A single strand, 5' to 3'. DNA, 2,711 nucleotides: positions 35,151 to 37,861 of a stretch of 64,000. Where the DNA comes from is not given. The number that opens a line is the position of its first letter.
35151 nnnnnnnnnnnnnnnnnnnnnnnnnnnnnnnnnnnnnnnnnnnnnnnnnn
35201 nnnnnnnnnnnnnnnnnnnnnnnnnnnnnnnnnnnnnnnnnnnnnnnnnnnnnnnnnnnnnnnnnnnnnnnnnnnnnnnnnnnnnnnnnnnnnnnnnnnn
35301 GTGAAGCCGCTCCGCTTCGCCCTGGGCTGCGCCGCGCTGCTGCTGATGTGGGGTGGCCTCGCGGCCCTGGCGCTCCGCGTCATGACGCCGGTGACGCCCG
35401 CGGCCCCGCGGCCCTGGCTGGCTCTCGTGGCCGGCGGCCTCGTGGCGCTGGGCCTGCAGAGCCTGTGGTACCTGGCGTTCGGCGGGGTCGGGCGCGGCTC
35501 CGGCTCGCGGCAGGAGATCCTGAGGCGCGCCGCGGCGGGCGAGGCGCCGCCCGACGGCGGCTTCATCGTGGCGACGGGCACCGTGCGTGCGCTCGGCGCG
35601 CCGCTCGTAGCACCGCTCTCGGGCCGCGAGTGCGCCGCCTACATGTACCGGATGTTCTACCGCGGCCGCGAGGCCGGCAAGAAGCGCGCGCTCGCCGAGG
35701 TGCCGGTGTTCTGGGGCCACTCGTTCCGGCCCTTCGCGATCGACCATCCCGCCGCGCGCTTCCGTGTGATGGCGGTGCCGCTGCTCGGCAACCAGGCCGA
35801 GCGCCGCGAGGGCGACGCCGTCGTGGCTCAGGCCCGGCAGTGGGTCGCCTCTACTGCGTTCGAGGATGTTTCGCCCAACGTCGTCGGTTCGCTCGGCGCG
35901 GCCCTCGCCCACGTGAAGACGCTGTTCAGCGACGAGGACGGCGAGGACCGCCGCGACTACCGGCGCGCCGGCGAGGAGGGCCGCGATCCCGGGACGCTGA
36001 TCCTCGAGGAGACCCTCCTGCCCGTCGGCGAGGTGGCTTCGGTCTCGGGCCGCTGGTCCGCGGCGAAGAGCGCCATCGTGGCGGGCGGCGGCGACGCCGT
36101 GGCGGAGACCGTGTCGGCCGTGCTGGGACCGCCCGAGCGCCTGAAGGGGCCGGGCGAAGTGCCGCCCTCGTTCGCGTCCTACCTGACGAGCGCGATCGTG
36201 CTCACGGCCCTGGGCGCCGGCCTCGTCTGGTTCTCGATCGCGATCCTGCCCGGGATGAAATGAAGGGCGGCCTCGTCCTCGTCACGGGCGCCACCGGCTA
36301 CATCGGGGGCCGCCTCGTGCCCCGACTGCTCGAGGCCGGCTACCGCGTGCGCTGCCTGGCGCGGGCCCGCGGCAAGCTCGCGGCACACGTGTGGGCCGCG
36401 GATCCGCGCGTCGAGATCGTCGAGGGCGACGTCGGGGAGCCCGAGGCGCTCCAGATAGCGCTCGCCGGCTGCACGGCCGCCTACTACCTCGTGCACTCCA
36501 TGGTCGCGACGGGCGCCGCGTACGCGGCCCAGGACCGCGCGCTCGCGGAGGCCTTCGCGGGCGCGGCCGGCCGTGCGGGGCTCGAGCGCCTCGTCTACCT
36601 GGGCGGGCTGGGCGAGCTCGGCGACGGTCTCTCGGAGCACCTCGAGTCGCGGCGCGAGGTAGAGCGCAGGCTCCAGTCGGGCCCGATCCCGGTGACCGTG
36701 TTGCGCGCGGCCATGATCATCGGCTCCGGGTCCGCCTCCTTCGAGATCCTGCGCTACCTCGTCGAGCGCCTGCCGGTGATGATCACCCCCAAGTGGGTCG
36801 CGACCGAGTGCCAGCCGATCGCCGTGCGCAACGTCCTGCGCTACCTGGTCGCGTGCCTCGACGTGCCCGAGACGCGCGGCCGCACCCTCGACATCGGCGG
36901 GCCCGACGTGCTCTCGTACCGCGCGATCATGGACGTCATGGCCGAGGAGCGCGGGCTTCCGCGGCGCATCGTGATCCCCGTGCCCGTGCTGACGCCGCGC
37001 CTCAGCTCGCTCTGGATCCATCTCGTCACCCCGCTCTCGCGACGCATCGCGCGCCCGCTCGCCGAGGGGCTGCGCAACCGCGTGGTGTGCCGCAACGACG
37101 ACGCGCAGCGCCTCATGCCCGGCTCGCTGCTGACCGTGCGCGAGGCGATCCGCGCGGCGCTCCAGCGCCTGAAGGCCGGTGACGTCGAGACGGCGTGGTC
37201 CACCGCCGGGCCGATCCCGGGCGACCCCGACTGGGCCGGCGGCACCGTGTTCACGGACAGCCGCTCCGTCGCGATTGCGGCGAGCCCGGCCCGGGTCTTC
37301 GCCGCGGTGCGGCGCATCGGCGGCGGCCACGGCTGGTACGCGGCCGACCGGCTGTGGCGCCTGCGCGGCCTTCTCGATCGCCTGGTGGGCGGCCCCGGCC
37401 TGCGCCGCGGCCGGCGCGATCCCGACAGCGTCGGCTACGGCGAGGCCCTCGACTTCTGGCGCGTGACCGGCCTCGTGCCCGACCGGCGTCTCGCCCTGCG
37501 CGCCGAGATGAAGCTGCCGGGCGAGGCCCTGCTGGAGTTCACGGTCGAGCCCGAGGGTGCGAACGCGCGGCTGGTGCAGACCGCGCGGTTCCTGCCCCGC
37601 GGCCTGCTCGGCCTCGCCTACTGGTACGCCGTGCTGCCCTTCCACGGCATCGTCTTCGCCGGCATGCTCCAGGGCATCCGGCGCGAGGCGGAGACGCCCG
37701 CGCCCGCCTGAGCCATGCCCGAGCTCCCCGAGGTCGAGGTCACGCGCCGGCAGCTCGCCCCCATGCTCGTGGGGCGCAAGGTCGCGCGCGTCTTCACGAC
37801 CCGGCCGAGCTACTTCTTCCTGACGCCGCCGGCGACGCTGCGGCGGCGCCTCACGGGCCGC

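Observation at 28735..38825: Eight-gene translationally coupled array: secreted ANK, HEAT-ANK, two VWA proteins, membrane protein, SDR-DUF2867, MutM, Smr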

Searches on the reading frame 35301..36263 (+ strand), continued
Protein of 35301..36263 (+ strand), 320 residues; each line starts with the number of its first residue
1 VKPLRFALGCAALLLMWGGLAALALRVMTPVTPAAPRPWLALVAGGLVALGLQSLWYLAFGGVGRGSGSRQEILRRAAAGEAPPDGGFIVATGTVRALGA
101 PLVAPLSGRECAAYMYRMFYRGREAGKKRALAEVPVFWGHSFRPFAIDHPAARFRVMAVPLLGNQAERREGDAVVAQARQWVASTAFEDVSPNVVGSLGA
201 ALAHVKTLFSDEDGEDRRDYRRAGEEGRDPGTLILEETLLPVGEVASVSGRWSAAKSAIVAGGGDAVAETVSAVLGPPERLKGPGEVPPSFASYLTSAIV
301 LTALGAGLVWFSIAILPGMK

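Call 74: search_protein_families(library=pfam, proteins=[P0314, P0318, P0327, P0332, P0334, P0340, P0329, P0336, P0350, P0398], max_evalue=0.01)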
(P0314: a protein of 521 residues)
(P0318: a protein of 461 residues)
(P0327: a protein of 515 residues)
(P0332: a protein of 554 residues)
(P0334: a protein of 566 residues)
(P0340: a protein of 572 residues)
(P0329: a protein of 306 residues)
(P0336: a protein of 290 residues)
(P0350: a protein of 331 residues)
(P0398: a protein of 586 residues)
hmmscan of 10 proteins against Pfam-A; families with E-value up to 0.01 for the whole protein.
P0314 (521 aa): 0 families

P0318 (461 aa): 5 families
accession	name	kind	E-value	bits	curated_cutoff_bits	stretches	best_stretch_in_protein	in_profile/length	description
PF12796.13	Ank_2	-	6.2e-21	75.2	27.3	2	311-394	9-90/90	Ankyrin repeats (3 copies)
PF00023.36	Ank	-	2.9e-19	68.5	21.1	2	364-395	2-33/33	Ankyrin repeat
PF13857.12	Ank_5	-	4.1e-17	62.5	27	3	350-401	1-53/56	Ankyrin repeats (many copies)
PF13637.12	Ank_4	-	1.2e-15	57.6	22.7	2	368-416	1-49/50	Ankyrin repeats (many copies)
PF13606.12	Ank_3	-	1.6e-08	34.4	22.3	1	364-392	2-30/30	Ankyrin repeat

P0327 (515 aa): 6 families
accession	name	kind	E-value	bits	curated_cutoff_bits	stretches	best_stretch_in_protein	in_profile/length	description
PF12796.13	Ank_2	-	1.4e-15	58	27.3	1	308-394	1-84/90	Ankyrin repeats (3 copies)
PF13637.12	Ank_4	-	1.3e-12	48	22.7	2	310-356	3-50/50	Ankyrin repeats (many copies)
PF00023.36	Ank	-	6.7e-12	45.4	21.1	1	337-366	3-32/33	Ankyrin repeat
PF13857.12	Ank_5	-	3.5e-08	34.1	27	1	329-375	6-54/56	Ankyrin repeats (many copies)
PF13606.12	Ank_3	-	1.6e-07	31.4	22.3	1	337-363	3-29/30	Ankyrin repeat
PF24521.3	Ank_KRIT1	-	0.0024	18.1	80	1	301-357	43-106/149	KRIT1 ankyrin-repeats domain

P0332 (554 aa): 5 families
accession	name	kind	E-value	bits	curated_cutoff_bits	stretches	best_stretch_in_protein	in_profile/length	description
PF12796.13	Ank_2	-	2.7e-13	50.7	27.3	2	359-436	11-84/90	Ankyrin repeats (3 copies)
PF13637.12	Ank_4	-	1.4e-10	41.6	22.7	1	359-398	11-50/50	Ankyrin repeats (many copies)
PF00023.36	Ank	-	8.8e-09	35.6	21.1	0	347-375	1-32/33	Ankyrin repeat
PF13857.12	Ank_5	-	1.3e-05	25.9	27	1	364-398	1-36/56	Ankyrin repeats (many copies)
PF13606.12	Ank_3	-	2.8e-05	24.5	22.3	0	377-404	1-28/30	Ankyrin repeat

P0334 (566 aa): 5 families
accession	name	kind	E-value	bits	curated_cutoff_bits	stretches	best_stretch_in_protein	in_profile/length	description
PF12796.13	Ank_2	-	6e-13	49.6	27.3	1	354-432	9-84/90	Ankyrin repeats (3 copies)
PF00023.36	Ank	-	1.6e-11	44.2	21.1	1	374-403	1-30/33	Ankyrin repeat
PF13606.12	Ank_3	-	2.9e-07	30.6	22.3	1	374-402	1-29/30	Ankyrin repeat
PF13857.12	Ank_5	-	2.1e-06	28.4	27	1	361-412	1-53/56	Ankyrin repeats (many copies)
PF13637.12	Ank_4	-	3.2e-06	27.7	22.7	1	356-395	11-50/50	Ankyrin repeats (many copies)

P0340 (572 aa): 5 families
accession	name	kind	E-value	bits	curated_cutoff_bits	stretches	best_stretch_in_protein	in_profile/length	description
PF13637.12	Ank_4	-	4.5e-14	52.6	22.7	2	379-416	13-49/50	Ankyrin repeats (many copies)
PF12796.13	Ank_2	-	2e-13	51.1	27.3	2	328-393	24-90/90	Ankyrin repeats (3 copies)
PF00023.36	Ank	-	1e-10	41.7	21.1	1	362-393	1-32/33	Ankyrin repeat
PF13857.12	Ank_5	-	3.6e-10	40.4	27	2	349-401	1-54/56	Ankyrin repeats (many copies)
PF13606.12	Ank_3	-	2.4e-07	30.9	22.3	1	362-391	1-30/30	Ankyrin repeat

P0329 (306 aa): 0 families

P0336 (290 aa): 0 families

P0350 (331 aa): 0 families

P0398 (586 aa): 4 families
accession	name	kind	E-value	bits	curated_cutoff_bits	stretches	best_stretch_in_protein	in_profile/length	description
PF13637.12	Ank_4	-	2.7e-08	34.3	22.7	1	389-431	7-49/50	Ankyrin repeats (many copies)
PF13857.12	Ank_5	-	2.1e-05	25.2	27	0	390-417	27-54/56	Ankyrin repeats (many copies)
PF12796.13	Ank_2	-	2.3e-05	25.3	27.3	1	357-435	8-83/90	Ankyrin repeats (3 copies)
PF00023.36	Ank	-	9.6e-05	22.9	21.1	0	388-409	11-32/33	Ankyrin repeat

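Call 79: search_protein_families(library=pfam, proteins=[P0341, P0345, P0358, P0366, P0369, P0383, P0388, P0391, P0410, P0411], max_evalue=0.01)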
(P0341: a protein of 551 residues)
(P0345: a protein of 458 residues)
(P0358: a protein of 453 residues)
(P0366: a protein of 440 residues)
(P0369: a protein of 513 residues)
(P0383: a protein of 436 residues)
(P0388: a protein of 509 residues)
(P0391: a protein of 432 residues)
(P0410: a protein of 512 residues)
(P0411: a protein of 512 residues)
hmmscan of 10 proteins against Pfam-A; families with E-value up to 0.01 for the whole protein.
P0341 (551 aa): 0 families

P0345 (458 aa): 0 families

P0358 (453 aa): 0 families

P0366 (440 aa): 0 families

P0369 (513 aa): 0 families

P0383 (436 aa): 0 families

P0388 (509 aa): 0 families

P0391 (432 aa): 0 families

P0410 (512 aa): 11 families
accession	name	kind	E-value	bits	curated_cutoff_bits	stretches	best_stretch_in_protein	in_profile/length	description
PF24885.1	TPR_NPHP3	-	5.4e-43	147.5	100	3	334-425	123-214/239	Nephrocystin-3 TPR domain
PF13424.12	TPR_12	-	5.4e-33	113.4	30.1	3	310-383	3-76/77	Tetratricopeptide repeat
PF13374.12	TPR_10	-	1.3e-31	108.1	27.5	3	351-392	1-42/42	Tetratricopeptide repeat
PF13176.12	TPR_7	-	6.7e-15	54.3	27.9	1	354-385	1-32/36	Tetratricopeptide repeat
PF00515.34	TPR_1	-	3.4e-09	36.6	27.8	1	311-340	2-31/34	Tetratricopeptide repeat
PF07719.23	TPR_2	-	5.6e-09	35.9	27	1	352-382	1-31/34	Tetratricopeptide repeat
PF13432.12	TPR_16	-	5e-08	33.7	32.7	0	443-505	4-58/65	Tetratricopeptide repeat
PF17874.7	TPR_MalT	-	1.6e-06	28.1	45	0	317-406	47-134/336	MalT-like TPR region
PF13428.12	TPR_14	-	2.1e-06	28.3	23.5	0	354-381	3-30/44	Tetratricopeptide repeat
PF13181.12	TPR_8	-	0.00012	22.5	25.7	0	353-382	2-31/34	Tetratricopeptide repeat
PF14559.12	TPR_19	-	0.0037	18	25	0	321-382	2-55/68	Tetratricopeptide repeat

P0411 (512 aa): 0 families

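Call 81: list_cluster_members(proteins=[P0318, P0327, P0332, P0334, P0340, P0344, P0365, P0373, P0398, P0400])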
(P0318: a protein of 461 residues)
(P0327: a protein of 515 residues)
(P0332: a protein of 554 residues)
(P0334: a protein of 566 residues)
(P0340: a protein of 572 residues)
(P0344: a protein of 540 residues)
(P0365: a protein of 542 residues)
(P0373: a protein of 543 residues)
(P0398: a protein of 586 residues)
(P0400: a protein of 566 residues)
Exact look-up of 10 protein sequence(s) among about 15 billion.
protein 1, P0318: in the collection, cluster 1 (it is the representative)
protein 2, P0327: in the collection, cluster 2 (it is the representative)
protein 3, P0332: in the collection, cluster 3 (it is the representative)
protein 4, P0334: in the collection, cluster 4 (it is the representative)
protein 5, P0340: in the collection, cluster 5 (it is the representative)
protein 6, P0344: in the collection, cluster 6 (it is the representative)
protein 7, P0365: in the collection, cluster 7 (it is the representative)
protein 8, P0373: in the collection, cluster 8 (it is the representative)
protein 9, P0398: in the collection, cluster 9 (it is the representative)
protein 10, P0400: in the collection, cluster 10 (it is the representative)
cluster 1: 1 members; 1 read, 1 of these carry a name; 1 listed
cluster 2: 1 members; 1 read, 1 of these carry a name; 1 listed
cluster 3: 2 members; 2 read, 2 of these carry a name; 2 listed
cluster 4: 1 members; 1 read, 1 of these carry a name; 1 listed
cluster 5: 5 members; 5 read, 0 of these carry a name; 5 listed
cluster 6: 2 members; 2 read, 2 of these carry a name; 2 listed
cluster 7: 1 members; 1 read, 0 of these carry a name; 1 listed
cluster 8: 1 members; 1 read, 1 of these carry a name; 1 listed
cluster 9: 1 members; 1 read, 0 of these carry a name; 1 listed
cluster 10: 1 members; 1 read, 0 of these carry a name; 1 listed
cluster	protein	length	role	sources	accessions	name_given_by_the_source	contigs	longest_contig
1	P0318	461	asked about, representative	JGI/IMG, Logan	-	hypothetical protein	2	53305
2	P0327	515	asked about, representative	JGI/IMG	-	hypothetical protein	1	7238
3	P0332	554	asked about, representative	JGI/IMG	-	hypothetical protein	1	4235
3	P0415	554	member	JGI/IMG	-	Ankyrin repeats (3 copies)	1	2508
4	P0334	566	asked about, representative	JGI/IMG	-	hypothetical protein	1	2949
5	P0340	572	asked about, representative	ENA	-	-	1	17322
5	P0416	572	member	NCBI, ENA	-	-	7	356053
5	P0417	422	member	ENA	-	-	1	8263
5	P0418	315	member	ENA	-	-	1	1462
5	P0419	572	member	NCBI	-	-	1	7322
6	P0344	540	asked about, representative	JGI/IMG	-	hypothetical protein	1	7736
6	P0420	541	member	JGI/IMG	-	hypothetical protein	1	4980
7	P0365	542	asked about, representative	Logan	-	-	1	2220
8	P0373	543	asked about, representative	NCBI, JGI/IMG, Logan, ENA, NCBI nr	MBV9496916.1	MAG: ankyrin repeat domain-containing protein [Acidobacteria bacterium] | ankyrin repeat domain-containing protein [Acidobacteriota bacterium]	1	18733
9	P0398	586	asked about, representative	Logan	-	-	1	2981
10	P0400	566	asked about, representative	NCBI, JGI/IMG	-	-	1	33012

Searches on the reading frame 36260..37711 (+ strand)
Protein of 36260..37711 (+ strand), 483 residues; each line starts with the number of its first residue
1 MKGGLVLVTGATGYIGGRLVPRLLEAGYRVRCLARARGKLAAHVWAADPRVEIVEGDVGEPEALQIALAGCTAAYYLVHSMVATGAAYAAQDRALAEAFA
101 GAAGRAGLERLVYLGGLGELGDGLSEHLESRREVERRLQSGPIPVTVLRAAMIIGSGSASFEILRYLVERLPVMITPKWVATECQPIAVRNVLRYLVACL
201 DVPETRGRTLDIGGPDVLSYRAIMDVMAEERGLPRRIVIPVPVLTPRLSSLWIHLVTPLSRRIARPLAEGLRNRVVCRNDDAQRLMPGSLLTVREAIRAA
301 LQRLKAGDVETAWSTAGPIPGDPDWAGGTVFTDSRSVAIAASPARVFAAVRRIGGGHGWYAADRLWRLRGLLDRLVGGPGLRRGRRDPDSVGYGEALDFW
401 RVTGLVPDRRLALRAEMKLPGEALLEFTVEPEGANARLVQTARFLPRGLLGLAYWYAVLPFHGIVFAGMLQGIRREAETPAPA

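Call 5: search_protein_families(library=pfam, proteins=[window:36260-37711:+], max_evalue=0.01)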
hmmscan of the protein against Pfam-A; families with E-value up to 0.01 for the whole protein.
window:36260-37711:+ (483 aa): 10 families
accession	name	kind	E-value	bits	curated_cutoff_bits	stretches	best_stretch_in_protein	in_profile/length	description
PF11066.14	DUF2867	-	1.7e-37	129.3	27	1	325-469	1-142/142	Protein of unknown function (DUF2867)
PF13460.12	NAD_binding_10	-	5.4e-15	56.2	27.2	1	10-151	1-144/184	NAD(P)H-binding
PF05368.20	NmrA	-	4.5e-13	49.9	27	1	5-151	4-151/298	NmrA-like family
PF01370.27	Epimerase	-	1.4e-11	44.7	20.9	1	6-125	1-124/240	NAD dependent epimerase/dehydratase family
PF00106.31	adh_short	-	9.6e-06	25.6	26.6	1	6-86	3-86/195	short chain dehydrogenase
PF16363.11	GDP_Man_Dehyd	-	4.7e-05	23.4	27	1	7-69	1-72/332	GDP-mannose 4,6 dehydratase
PF07993.18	NAD_binding_4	-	0.0012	18.5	20.1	1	8-40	1-36/258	Male sterility protein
PF10604.15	Polyketide_cyc2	-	0.0018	19.1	27.4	1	334-452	5-116/142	Polyketide cyclase / dehydrase and lipid transport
PF01073.25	3Beta_HSD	-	0.0052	16.3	22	1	7-82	1-77/280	3-beta hydroxysteroid dehydrogenase/isomerase family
PF08659.16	KR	-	0.0073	16.7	22.6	0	4-96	1-98/180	KR domain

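Call 6: search_protein_families(library=ncbifam, proteins=[window:36260-37711:+], max_evalue=0.01)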
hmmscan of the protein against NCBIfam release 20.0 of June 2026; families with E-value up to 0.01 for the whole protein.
window:36260-37711:+ (483 aa): 28 families (the best 25 are shown)
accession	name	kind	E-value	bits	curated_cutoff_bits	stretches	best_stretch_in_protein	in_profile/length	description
TIGR03466.1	HpnA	hypoth_equivalog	4.2e-14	52.2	367.65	1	6-121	3-118/327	hopanoid-associated sugar epimerase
TIGR04180.1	EDH_00030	hypoth_equivalog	2e-08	33.7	475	1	6-93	1-92/297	NAD-dependent 4,6-dehydratase LegB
NF050030.1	thlkprotThyD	equivalog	7.4e-08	31.9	400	1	6-93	3-91/305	thylakoid membrane protein ThyD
NF005539.0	PRK07201.1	equivalog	1.1e-06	27.6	549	1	7-89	4-89/657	SDR family oxidoreductase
NF006118.0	PRK08264.1-4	subfamily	4.9e-06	26.2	279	1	1-79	3-81/244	SDR family oxidoreductase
NF052578.1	StrlDmthSdmBMthl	equivalog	5.2e-06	26.4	600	1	6-78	3-72/328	sterol demethylase protein SdmB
NF004849.1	PRK06200.1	equivalog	7.7e-06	25.2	330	1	3-82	6-85/269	3-(cis-5,6-dihydroxycyclohexa-1,3-dien-1-yl)propanoate dehydrogenase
NF005474.0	PRK07074.1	equivalog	1.4e-05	24.9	361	1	5-90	5-92/259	SDR family oxidoreductase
NF042423.1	oxyalk_red_Shew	equivalog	1.4e-05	24.3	580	1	6-113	11-115/331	2-alkyl-3-oxoalkanoate reductase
TIGR01746.1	Thioester-redct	subfamily_domain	1.6e-05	24.3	213.35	1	6-39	2-37/371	thioester reductase domain-containing protein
NF058621.1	DiazavRedAvaA7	equivalog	1.7e-05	24.6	400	1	6-86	3-77/304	3-diazoavenalumate denitrifying reductase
NF043036.1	ErythonDh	equivalog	3.3e-05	23.2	325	1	6-86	3-89/321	D-erythronate dehydrogenase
TIGR01777.1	yfcH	hypoth_equivalog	4.1e-05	23.3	207.35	1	6-70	1-66/292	TIGR01777 family oxidoreductase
NF042422.1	oxyalk_red_OleD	equivalog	6.5e-05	22.4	580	1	6-113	3-107/329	2-alkyl-3-oxoalkanoate reductase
NF006565.0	PRK09072.1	equivalog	0.00018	21.1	238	1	4-67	6-70/265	SDR family oxidoreductase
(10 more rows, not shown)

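Call 65: search_protein_families(library=padloc, proteins=[window:36260-37711:+], max_evalue=0.001)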
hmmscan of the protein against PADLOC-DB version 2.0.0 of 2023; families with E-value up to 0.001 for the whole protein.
window:36260-37711:+ (483 aa): 0 families
